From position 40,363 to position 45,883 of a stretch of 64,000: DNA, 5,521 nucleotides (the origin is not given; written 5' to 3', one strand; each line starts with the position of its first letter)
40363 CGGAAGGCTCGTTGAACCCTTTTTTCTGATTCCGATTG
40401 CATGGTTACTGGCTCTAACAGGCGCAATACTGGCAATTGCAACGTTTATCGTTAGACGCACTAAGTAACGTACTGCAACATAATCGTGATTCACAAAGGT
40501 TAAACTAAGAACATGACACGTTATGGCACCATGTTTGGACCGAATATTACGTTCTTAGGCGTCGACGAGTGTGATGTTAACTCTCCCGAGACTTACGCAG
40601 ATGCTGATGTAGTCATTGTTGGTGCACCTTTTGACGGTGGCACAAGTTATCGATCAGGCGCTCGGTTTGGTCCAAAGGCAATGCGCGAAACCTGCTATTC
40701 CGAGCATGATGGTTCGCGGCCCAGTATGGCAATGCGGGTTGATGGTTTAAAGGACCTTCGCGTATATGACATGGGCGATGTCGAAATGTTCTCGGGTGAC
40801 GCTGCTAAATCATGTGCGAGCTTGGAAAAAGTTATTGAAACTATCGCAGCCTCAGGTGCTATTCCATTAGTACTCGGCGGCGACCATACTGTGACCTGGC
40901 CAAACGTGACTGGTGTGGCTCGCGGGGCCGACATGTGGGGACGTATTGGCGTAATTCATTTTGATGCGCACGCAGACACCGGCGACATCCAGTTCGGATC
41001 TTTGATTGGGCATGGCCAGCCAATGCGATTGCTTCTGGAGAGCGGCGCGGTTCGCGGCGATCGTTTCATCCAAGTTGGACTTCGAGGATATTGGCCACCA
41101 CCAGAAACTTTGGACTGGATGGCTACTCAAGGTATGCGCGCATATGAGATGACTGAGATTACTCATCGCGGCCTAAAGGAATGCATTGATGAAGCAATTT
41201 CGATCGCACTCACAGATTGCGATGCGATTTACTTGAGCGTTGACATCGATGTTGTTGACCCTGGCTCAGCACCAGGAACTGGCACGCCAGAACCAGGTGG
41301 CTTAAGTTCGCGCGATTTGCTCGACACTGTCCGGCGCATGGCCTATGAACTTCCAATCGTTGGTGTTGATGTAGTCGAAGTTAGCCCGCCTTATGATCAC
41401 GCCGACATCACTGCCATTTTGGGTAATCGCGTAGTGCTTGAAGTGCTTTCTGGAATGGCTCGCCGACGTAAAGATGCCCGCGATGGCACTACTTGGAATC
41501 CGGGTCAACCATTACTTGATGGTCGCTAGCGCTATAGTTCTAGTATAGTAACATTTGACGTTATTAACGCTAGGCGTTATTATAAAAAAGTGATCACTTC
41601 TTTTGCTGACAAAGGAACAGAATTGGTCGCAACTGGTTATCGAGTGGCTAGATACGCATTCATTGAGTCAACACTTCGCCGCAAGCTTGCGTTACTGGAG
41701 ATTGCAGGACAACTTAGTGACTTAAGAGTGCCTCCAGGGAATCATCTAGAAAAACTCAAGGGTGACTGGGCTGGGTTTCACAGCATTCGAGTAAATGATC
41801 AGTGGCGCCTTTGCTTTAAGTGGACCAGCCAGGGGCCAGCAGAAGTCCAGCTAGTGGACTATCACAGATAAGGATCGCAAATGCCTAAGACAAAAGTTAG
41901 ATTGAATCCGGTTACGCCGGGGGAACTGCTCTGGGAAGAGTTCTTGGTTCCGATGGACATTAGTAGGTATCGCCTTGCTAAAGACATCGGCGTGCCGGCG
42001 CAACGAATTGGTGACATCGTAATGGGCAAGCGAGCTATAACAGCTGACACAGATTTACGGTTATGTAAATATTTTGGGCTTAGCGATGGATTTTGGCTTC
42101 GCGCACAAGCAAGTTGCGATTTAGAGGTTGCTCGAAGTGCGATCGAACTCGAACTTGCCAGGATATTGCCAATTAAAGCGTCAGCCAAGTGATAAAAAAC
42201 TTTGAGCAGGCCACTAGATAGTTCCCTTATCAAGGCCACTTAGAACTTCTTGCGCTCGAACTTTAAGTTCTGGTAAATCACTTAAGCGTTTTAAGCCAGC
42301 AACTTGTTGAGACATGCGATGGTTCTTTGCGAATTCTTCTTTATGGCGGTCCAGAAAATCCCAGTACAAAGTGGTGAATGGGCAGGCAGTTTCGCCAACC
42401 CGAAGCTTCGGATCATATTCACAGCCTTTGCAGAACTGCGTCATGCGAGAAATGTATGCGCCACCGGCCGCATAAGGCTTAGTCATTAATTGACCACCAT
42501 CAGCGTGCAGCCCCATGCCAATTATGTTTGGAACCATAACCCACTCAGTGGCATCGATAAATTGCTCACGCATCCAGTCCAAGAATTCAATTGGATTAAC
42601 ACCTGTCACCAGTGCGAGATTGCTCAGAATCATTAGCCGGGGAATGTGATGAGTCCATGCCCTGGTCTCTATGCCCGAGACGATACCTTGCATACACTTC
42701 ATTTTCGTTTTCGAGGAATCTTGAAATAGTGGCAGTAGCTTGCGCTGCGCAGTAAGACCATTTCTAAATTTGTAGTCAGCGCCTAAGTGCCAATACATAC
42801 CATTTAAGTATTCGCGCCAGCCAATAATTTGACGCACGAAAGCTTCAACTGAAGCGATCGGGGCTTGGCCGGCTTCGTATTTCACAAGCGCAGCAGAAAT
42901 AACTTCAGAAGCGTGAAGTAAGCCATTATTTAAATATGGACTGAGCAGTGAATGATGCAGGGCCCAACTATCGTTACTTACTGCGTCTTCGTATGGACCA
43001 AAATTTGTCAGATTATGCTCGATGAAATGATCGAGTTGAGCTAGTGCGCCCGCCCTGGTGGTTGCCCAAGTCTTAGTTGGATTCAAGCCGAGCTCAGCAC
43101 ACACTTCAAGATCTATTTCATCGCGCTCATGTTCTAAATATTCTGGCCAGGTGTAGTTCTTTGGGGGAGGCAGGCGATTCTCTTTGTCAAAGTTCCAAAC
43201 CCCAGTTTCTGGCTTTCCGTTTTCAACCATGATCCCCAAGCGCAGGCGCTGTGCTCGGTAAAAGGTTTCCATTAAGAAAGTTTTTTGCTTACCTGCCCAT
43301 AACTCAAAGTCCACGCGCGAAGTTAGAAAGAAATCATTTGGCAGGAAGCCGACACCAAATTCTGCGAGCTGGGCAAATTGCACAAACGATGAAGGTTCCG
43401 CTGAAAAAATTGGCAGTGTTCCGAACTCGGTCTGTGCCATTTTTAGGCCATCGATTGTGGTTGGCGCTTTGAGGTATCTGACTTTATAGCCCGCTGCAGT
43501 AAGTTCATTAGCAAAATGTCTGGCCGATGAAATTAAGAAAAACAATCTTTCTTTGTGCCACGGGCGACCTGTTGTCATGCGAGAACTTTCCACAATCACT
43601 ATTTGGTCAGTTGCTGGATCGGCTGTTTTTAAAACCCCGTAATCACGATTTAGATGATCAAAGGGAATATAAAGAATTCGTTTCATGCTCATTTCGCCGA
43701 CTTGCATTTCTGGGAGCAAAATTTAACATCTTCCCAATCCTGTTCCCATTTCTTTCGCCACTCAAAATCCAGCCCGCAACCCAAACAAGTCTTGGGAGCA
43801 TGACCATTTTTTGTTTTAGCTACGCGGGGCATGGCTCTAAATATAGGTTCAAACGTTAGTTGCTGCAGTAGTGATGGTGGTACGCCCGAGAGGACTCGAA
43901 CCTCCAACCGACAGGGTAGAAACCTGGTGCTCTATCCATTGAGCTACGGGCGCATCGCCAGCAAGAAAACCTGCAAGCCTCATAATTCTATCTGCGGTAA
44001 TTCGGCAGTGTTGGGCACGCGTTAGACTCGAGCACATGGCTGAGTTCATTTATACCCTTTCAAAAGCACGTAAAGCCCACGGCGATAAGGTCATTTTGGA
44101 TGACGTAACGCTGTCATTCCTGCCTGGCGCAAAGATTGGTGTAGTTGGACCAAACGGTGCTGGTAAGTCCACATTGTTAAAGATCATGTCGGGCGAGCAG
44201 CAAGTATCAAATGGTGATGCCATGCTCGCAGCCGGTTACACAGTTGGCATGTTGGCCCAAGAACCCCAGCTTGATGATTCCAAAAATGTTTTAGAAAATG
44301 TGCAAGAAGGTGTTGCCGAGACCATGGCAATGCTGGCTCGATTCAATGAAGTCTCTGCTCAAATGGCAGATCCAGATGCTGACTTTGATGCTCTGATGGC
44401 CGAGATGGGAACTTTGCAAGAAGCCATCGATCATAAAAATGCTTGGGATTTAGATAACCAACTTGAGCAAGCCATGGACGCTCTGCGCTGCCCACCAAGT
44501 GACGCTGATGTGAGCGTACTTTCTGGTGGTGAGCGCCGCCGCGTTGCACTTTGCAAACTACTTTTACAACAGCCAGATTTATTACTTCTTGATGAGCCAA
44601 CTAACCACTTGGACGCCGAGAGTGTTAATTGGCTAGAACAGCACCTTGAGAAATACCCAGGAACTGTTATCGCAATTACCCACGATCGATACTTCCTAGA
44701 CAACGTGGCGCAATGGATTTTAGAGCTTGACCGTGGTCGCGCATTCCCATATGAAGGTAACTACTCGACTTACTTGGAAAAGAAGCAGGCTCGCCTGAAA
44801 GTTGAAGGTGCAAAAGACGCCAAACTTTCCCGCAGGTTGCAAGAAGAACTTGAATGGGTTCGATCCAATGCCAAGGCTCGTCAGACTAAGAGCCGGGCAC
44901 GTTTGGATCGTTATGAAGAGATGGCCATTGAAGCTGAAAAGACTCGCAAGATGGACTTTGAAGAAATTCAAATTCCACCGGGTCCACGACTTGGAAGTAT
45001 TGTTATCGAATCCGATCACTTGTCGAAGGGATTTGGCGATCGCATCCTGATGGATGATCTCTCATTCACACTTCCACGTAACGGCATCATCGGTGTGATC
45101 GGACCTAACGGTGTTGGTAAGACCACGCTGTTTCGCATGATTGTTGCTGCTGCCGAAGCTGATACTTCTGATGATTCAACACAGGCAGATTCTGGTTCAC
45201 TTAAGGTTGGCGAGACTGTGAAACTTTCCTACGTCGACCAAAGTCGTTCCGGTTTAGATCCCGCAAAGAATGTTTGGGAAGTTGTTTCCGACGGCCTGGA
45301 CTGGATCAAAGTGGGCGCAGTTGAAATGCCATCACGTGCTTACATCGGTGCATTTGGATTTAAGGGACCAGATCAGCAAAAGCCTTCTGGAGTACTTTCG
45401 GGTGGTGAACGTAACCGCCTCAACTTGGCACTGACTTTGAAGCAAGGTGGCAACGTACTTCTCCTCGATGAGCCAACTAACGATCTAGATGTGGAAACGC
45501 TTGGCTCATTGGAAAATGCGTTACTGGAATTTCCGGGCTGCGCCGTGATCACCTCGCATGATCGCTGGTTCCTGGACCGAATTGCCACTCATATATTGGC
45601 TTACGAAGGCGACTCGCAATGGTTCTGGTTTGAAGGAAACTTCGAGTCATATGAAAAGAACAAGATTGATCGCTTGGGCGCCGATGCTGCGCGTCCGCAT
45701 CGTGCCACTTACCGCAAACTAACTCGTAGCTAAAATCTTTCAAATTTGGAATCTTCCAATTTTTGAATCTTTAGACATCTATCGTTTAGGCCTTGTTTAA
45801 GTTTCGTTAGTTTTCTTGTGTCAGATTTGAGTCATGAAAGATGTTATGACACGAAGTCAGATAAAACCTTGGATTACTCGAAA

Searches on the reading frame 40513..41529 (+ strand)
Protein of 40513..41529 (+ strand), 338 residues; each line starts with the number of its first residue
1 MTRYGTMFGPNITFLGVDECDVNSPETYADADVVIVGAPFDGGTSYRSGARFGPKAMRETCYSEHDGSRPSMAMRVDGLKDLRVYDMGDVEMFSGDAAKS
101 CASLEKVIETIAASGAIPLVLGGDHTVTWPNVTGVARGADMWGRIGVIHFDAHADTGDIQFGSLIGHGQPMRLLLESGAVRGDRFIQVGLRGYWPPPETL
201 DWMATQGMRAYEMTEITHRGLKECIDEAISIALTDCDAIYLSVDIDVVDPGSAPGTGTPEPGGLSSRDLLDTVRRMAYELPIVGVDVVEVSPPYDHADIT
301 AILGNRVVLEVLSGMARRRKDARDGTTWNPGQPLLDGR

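Call 15: search_protein_families(library=pfam, proteins=[window:40513-41529:+], max_evalue=0.00001)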
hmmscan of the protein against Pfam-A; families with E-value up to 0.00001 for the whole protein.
window:40513-41529:+ (338 aa): 1 family
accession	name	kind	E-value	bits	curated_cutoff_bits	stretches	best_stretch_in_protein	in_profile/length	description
PF00491.26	Arginase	-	1.3e-85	287.7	22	1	31-311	1-277/280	Arginase family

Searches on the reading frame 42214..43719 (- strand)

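Call 15: search_protein_families(library=pfam, proteins=[window:42214-43719:-], max_evalue=0.00001)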
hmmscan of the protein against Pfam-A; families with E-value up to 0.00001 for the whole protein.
window:42214-43719:- (501 aa): 1 family
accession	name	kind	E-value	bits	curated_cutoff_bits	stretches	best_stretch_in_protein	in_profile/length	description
PF04244.19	DPRP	-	2.4e-41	142.4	22.1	1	18-210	3-208/224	Deoxyribodipyrimidine photo-lyase-related protein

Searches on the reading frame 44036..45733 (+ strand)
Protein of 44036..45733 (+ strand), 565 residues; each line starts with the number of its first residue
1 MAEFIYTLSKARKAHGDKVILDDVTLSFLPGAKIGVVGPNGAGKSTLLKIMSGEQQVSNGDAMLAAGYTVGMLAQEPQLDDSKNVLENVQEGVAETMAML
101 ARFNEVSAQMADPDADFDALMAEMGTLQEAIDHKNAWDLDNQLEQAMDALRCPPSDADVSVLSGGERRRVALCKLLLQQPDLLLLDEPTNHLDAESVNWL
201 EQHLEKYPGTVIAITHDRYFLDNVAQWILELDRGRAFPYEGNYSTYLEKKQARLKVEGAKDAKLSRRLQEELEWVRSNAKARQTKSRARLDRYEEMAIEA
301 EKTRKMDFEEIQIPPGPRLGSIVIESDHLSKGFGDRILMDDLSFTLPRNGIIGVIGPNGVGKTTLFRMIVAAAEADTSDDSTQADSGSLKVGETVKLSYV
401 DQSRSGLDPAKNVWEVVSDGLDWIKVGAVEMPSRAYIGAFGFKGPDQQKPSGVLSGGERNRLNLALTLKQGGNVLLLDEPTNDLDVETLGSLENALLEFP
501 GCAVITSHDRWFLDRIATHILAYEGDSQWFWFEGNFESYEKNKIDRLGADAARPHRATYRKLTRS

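Call 15: search_protein_families(library=pfam, proteins=[window:44036-45733:+], max_evalue=0.00001)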
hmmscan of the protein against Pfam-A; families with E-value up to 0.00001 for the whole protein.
window:44036-45733:+ (565 aa): 9 families
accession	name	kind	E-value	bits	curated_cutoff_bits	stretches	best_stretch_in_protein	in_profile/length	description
PF00005.33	ABC_tran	-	2.3e-47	161.5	25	2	21-190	1-137/137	ABC transporter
PF13304.12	AAA_21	-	1.1e-16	62.2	27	0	161-222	237-304/304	AAA domain, putative AbiEii toxin, Type IV TA system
PF12848.13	ABC_tran_Xtn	-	2.7e-12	47.1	25.9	1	229-307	1-84/85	ABC transporter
PF02463.25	SMC_N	-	4.6e-09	36.5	40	0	158-225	133-206/220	RecF/RecN/SMC N terminal domain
PF13476.12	AAA_23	-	1.1e-08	36.4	27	0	341-390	12-60/201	AAA domain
PF13401.12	AAA_22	-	1.3e-06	29.2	27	0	349-380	5-33/130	AAA domain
PF13555.12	AAA_29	-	1.4e-06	28.4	27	0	33-48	24-39/61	P-loop containing region of AAA domain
PF13238.12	AAA_18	-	4.4e-06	27.6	29.4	0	34-121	1-69/128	AAA domain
PF03193.22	RsgA_GTPase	-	6.6e-06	26.5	30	0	344-387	102-144/174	RsgA GTPase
